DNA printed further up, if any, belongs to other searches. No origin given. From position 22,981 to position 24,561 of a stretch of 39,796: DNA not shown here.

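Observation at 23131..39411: A complete temperate myovirus carrying a plasmid replicon, a partition cassette and an integrase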

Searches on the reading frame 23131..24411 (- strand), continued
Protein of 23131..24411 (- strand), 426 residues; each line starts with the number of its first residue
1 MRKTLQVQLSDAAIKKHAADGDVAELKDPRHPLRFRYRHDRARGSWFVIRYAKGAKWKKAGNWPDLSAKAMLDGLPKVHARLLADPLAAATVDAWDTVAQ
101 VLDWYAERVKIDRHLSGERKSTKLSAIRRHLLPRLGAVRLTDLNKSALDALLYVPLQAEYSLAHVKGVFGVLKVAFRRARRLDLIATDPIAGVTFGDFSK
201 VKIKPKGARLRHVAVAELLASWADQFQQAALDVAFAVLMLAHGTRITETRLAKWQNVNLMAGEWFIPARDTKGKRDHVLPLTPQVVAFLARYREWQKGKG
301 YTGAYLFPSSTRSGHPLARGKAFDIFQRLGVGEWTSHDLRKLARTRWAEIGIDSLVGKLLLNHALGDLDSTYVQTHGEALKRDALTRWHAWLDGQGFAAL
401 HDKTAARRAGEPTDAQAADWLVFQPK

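Call 38: find_encoding_contigs(protein=P0225, flank=10000, max_places=2)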
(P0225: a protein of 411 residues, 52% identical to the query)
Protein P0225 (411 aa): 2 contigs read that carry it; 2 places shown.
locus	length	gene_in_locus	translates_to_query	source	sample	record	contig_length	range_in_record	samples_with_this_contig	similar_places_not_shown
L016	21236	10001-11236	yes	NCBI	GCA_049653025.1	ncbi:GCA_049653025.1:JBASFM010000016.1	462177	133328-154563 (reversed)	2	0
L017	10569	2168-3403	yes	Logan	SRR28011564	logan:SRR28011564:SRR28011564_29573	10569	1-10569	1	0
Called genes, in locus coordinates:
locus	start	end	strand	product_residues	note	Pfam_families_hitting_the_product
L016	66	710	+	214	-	PF00072:Response_reg, PF00196:GerE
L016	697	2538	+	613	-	PF01541:GIY-YIG, PF27096:UvrC_M, PF00633:HHH (faint), PF02151:UVR (weak), PF22920:UvrC_RNaseH, PF08459:UvrC_RNaseH_dom, PF14520:HHH_5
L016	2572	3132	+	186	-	PF01066:CDP-OH_P_transf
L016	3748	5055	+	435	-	PF13356:Arm-DNA-bind_3, PF22022:Phage_int_M, PF00589:Phage_integrase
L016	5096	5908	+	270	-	-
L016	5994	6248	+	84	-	-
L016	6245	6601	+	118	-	-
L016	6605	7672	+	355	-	PF13362:Toprim_3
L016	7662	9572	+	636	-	PF06048:DUF927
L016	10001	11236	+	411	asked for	PF00589:Phage_integrase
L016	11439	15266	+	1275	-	PF13289:SIR2_2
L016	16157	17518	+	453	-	PF03721:UDPG_MGDP_dh_N, PF00984:UDPG_MGDP_dh, PF03720:UDPG_MGDP_dh_C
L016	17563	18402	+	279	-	PF00483:NTP_transferase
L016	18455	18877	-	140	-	PF00903:Glyoxalase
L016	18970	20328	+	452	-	PF01262:AlaDh_PNT_C (faint), PF01266:DAO (faint), PF03486:HI0933_like (faint), PF07992:Pyr_redox_2, PF13738:Pyr_redox_3, PF00070:Pyr_redox, PF02852:Pyr_redox_dim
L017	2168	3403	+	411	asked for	PF00589:Phage_integrase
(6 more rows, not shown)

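Call 39: find_encoding_contigs(protein=P0191, flank=10000, max_places=2)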
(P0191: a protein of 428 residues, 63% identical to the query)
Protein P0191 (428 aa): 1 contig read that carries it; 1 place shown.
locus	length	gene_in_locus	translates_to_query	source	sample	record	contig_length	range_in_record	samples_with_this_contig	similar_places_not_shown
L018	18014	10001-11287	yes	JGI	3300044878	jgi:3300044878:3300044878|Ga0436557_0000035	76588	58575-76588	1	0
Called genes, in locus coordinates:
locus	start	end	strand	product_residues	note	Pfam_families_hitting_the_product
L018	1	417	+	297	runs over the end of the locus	-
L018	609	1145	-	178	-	-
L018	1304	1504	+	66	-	-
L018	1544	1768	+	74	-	-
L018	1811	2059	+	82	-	-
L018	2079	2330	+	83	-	-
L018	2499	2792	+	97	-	-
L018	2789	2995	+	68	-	-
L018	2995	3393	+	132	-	-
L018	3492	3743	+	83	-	-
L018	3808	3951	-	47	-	-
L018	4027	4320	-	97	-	-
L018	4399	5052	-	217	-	PF01656:CbiA (weak), PF09140:MipZ (faint)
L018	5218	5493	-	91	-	-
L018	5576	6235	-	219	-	PF01381:HTH_3 (weak), PF00717:Peptidase_S24 (weak)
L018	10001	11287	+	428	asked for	PF00589:Phage_integrase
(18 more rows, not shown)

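Call 59: search_dna_similar(query=window:23131-24411:-, collection=plasmids, mode=protein, max_rows=60, max_evalue=1e-40)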
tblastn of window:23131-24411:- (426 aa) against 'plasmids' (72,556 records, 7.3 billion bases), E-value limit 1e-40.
Records with a match: 35; places in all: 38; records where one place covers at least 80% of the query: 33.
Best place of each record, by identity: 60-80% 4; <60% 31.
By first word of the organism name: Vibrio 22; Aeromonas 5; Pseudomonas 4; Halomonas 1; Delftia 1; Photobacterium 1; Edwardsiella 1.
By predicted mobility (MOB-suite, as given by PLSDB): non-mobilizable 35.
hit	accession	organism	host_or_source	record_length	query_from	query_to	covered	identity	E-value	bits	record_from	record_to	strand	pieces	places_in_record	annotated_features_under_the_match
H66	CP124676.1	Pseudomonas aeruginosa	Homo sapiens,urine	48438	1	424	100%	71.0%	0e+0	566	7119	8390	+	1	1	site-specific integrase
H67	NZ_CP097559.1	Pseudomonas aeruginosa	pure culture,plastic surface of ...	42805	1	424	100%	70.8%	0e+0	566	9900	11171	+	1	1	site-specific integrase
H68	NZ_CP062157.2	Pseudomonas lundensis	cell culture,meltwater pond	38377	1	426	100%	63.1%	2e-154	490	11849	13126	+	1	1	site-specific integrase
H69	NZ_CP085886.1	Pseudomonas sp. HN2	Pure culture,rhizosphere soil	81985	4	426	99%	62.4%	5e-158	501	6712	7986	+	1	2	site-specific integrase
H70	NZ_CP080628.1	Halomonas qaidamensis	cell culture,Xiaochaidan Salt Lake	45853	1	420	99%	43.5%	7e-93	313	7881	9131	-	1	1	site-specific integrase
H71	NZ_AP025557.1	Delftia lacustris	-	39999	1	416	98%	43.0%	1e-94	318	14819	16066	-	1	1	site-specific integrase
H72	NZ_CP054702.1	Vibrio alginolyticus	Penaeus monodon,cell culture,post ...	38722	4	421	98%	39.1%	4e-83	285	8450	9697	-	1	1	site-specific integrase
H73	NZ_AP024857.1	Photobacterium toruni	-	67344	4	393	92%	41.8%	2e-81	280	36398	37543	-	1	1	site-specific integrase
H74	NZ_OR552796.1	Aeromonas caviae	-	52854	1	414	97%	39.3%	6e-75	261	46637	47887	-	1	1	site-specific integrase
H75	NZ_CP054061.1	Edwardsiella ictaluri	cell culture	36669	1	414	97%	39.2%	1e-74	261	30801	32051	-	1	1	site-specific integrase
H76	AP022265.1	Aeromonas veronii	-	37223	1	414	97%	39.1%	4e-74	259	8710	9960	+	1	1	recombinase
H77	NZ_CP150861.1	Vibrio parahaemolyticus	Penaeus vannamei,cell culture,Shrimp ...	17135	4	398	93%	40.2%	7e-88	298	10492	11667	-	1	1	tyrosine-type recombinase/integrase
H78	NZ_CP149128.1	Aeromonas salmonicida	-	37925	9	400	92%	39.8%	1e-70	249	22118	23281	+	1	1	site-specific integrase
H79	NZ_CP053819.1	Vibrio cholerae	bacterial culture,Water sample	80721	1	399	94%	39.0%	5e-73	256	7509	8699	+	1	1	site-specific integrase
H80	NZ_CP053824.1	Vibrio cholerae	bacterial culture,Water sample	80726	1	399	94%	39.0%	5e-73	256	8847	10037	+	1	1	site-specific integrase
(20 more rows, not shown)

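Call 76: search_dna_similar(query=window:23131-24411:-, collection=phages, mode=protein, max_rows=30, max_evalue=1e-30)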
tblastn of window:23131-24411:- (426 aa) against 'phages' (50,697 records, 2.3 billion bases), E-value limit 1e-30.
Records with a match: 165; places in all: 165; records where one place covers at least 80% of the query: 165.
Best place of each record, by identity: <60% 165.
By first word of the organism name: Vibrio 147; Aeromonas 8; Pseudomonas 7; Bacteriophage 1; Aliivibrio 1; Alteromonas 1.
By host as written in the record: - 128; Vibrio cholerae 3; Aeromonas hydrophila 3; Vibrio cyclitrophicus 10N.237.312.C11 2; Vibrio sp. 2; Aeromonas salmonicida HER1098 2; Vibrio splendidus 2; Vibrio lentus 2; and 21 more.
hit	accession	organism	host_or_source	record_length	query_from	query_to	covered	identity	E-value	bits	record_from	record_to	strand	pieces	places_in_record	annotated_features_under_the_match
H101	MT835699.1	Bacteriophage sp.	human fecal samples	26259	1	417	98%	46.8%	2e-112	368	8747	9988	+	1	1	record has no annotation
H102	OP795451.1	Pseudomonas phage PseuP_224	Pseudomonas protegens CEMTC 4060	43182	3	418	98%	46.7%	3e-101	336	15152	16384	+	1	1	site-specific integrase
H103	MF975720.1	Pseudomonas phage VW-6S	Pseudomonas sivasensis W-6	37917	1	419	98%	46.1%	2e-112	368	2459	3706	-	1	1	integrase | nuclease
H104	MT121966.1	Pseudomonas phage SC_8_H2H8_2017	Pseudomonas sp.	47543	1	419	98%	46.1%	2e-112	368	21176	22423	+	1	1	integrase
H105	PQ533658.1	Pseudomonas phage Hali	Pseudomonas aeruginosa PA14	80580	4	419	98%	46.0%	2e-101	337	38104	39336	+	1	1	integrase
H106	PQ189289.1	Vibrio phage 10N.237.312.C11_PE002A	Vibrio cyclitrophicus 10N.237.312.C11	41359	3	419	98%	45.8%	2e-102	339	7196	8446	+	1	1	hypothetical protein (x2)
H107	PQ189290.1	Vibrio phage 10N.237.312.C11_PE002B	Vibrio cyclitrophicus 10N.237.312.C11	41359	3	419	98%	45.8%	2e-102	339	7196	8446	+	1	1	hypothetical protein (x2)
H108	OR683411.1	Pseudomonas phage Solano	Pseudomonas aeruginosa LRJ32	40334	4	419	98%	45.8%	3e-101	336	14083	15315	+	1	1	recombinase-like protein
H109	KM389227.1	Pseudomonas phage F_MX1987sp/MX560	-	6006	4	419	98%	45.8%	5e-101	335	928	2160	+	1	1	record has no annotation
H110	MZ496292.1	Pseudomonas phage PARCL1pr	Pseudomonas sp. PARCI1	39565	1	420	99%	43.3%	4e-98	327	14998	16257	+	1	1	site-specific integrase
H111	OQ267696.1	Vibrio phage VPHZ6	Vibrio parahaemolyticus ATCC 17802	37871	3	397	93%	45.8%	6e-97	323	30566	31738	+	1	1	site-specific integrase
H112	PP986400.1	Aliivibrio phage vB_Alvi_H905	Allivibrio fischeri H905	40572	1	419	98%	39.0%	6e-79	271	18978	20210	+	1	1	integrase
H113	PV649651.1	Vibrio phage PhiPS02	Vibrio parahaemolyticus KT1024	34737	4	414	96%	37.4%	4e-71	249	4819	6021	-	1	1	integrase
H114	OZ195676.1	Vibrio phage K303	Seawater and oysters mix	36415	4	414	96%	36.9%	3e-72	252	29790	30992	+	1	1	integrase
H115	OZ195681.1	Vibrio phage K308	Seawater and oysters mix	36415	4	414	96%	36.9%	3e-72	252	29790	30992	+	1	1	integrase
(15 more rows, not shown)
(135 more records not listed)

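Call 92: find_related_loci(query=A2, collection=viral_contigs, flank=10000)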
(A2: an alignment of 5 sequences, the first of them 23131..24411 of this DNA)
Query A2 (426 aa) in viral_contigs; peptide patterns used: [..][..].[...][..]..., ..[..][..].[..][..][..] (x = any residue, [..] = any of these).
600 stretches matched a pattern (row limit reached: there are more); 577 encode a relative of the query (tblastn E <= 1e-3); the best 80 are kept; 80 distinct loci.
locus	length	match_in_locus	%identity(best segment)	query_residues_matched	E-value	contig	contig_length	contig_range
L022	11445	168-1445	91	1-426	0e+0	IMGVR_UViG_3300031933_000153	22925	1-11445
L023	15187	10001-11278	85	1-426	0e+0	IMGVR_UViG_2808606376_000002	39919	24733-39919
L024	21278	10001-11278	99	1-426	0e+0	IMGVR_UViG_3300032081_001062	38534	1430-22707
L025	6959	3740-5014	62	4-426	2e-178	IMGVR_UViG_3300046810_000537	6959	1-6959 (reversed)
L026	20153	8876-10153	62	1-426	1e-175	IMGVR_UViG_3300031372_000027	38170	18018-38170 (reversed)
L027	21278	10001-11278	62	1-426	2e-175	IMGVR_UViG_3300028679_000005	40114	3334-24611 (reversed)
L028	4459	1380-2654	62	4-426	9e-180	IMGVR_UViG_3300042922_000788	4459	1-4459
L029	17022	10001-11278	62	1-426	4e-174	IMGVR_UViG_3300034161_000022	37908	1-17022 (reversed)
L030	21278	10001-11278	63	1-426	9e-174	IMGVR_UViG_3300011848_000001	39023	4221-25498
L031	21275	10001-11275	62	4-426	2e-173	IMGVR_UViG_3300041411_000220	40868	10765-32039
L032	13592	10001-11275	62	4-426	1e-172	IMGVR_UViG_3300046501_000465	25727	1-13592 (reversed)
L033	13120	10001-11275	62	4-426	1e-172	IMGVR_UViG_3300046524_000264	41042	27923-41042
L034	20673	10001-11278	61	1-426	1e-172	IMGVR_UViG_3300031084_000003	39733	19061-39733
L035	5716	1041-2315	61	4-426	3e-175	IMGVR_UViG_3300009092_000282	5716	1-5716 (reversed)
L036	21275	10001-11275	61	4-426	2e-172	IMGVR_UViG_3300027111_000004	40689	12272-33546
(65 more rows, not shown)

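Call 96: search_protein_families(library=pfam, proteins=[window:23131-24411:-], max_evalue=1)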
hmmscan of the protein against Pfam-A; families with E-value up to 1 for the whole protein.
window:23131-24411:- (426 aa): 1 family
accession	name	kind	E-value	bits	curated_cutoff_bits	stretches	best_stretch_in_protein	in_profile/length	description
PF00589.27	Phage_integrase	-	2e-16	60.7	27.1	1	211-367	4-160/172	Phage integrase family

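Call 99: search_solved_structures(query=A9, max_evalue=0.01)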
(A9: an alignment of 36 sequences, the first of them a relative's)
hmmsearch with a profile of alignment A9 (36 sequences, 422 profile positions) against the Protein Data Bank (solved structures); distinct sequences matched with E-value up to 0.01: 6.
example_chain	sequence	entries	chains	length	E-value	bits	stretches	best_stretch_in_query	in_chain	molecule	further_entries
2kkp_A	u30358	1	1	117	4.7e-07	32.3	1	113-193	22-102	Phage integrase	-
4a8e_A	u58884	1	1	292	1.2e-06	31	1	231-382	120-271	PROBABLE TYROSINE RECOMBINASE XERC-LIKE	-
5dcf_A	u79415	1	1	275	2e-06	30.2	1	211-385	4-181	Tyrosine recombinase XerD,DNA translocase FtsK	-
1a0p_A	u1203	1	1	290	6e-06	28.7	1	210-380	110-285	SITE-SPECIFIC RECOMBINASE XERD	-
2kj5_A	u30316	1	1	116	5.5e-05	25.5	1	96-193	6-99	Phage integrase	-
9i5v_14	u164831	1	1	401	0.0039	19.4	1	153-381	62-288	Ribosome-associated translation inhibitor RaiA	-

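Call 104: predict_structure(alignment_id=A9)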
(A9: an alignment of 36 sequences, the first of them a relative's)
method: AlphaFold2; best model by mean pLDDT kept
length: 426 residues; sequences in the alignment: 36
mean_pLDDT: 84.9   pTM: 0.53
mean pLDDT of the five models: 84.9, 84.3, 83.9, 83.3, 82.2
residues with pLDDT >= 90: 220; 70-90: 155; 50-70: 26; < 50: 25
segments of 3 or more residues with pLDDT < 50: 404-426
pLDDT, mean of each block of 10 residues (from residue 1): 90 93 92 92 90 79 87 88 83 85 94 82 94 95 92 92 90 94 85 86 59 85 92 96 93 95 92 86 95 95 94 93 89 83 87 86 61 70 93 91 46 35 32
secondary structure, 60 per line:
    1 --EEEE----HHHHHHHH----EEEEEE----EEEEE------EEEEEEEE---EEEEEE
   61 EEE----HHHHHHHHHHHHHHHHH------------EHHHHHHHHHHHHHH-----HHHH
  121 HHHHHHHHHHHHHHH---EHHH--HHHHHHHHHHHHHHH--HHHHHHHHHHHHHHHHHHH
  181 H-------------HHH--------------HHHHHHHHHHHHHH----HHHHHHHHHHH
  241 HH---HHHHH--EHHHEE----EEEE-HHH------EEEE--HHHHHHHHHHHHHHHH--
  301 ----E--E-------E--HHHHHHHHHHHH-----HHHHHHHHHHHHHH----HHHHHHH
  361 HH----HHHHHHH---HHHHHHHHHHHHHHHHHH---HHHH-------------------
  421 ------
elements in order: E3-6 H11-18 E23-28 E33-37 E44-51 E55-63 H68-84 H98-111 H117-135 H145-159 H162-181 H212-225 H230-242 H246-250 E263-266 E277-280 H283-298 H319-330 H336-349 H354-362 H367-373 H377-394 H398-401
